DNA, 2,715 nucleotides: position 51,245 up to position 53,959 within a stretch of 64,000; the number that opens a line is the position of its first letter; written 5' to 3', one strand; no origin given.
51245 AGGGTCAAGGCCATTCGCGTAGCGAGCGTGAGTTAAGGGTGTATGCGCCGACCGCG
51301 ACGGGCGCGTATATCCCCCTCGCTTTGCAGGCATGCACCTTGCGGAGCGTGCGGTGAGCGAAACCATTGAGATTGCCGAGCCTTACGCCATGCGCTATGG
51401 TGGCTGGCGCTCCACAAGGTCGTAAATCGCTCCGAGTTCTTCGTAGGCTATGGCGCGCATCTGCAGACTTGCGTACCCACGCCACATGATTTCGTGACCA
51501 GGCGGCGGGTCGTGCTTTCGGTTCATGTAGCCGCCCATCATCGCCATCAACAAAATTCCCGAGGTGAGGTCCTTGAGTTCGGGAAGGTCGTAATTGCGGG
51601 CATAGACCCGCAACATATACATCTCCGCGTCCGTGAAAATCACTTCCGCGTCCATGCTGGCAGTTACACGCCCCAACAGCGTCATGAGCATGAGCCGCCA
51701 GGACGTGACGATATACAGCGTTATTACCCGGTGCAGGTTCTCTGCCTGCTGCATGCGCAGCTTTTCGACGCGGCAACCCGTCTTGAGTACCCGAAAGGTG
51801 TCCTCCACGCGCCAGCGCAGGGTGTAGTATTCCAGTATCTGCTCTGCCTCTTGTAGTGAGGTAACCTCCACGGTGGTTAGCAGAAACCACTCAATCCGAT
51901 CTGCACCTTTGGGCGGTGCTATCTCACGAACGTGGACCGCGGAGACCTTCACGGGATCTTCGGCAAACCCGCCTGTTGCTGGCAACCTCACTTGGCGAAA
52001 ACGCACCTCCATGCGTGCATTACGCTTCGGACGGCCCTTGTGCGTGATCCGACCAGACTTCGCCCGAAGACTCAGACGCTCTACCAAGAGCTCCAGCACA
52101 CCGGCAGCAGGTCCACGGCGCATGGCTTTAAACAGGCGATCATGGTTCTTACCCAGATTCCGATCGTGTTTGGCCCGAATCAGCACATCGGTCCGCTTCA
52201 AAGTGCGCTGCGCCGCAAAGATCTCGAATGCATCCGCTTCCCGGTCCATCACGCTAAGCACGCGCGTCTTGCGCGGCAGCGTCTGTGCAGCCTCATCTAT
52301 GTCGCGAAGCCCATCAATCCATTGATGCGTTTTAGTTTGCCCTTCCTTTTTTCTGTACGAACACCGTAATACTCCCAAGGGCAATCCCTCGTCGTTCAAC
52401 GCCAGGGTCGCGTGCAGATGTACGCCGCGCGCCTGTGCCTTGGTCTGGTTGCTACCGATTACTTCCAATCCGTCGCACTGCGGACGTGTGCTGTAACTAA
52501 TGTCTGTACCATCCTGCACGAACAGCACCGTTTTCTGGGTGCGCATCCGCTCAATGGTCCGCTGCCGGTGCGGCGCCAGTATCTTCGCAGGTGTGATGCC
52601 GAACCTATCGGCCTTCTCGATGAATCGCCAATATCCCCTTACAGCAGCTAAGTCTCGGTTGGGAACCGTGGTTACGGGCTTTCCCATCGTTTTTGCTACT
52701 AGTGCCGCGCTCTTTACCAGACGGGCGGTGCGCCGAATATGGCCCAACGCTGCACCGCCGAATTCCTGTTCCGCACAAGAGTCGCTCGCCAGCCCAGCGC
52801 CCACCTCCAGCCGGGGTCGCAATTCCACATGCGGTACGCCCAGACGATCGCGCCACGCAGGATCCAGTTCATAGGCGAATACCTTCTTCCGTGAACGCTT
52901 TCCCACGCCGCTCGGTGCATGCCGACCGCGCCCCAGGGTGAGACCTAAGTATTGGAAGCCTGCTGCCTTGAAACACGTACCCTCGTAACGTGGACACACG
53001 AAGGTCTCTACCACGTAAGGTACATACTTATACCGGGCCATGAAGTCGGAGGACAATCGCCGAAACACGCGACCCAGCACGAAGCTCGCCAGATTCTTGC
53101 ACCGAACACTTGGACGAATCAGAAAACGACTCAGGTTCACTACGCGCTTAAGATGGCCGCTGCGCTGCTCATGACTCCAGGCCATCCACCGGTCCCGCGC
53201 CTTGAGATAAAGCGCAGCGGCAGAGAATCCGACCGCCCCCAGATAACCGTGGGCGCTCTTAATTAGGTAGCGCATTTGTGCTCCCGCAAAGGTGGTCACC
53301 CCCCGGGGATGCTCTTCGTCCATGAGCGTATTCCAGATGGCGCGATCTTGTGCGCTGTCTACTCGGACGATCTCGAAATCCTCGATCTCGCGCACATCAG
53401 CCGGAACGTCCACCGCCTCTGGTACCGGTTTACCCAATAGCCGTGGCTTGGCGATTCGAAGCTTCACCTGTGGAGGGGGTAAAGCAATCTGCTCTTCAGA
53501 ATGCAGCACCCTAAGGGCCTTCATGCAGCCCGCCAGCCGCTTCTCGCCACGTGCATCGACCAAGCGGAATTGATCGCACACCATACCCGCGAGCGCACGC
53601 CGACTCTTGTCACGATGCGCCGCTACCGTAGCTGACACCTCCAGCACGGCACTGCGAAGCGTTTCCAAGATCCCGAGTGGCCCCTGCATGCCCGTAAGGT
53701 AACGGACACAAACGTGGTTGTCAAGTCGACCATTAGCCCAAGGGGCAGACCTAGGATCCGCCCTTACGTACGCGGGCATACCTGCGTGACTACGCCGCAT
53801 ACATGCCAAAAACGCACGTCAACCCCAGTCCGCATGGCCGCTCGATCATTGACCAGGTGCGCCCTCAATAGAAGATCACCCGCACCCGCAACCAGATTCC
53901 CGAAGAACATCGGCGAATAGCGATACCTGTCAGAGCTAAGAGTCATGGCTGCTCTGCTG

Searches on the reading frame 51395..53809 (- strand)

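Call 49: search_protein_families(library=ncbifam, proteins=[window:51395-53809:-], max_evalue=1e-10)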
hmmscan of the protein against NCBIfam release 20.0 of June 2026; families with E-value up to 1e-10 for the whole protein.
window:51395-53809:- (804 aa): 2 families
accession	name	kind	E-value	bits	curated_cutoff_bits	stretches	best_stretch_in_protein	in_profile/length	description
NF033590.1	transpos_IS4_3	equivalog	5.1e-84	282.6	160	1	393-789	2-405/405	IS4 family transposase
NF033591.1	transpos_IS4_2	equivalog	1.8e-11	43.8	152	1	504-713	107-281/340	IS4 family transposase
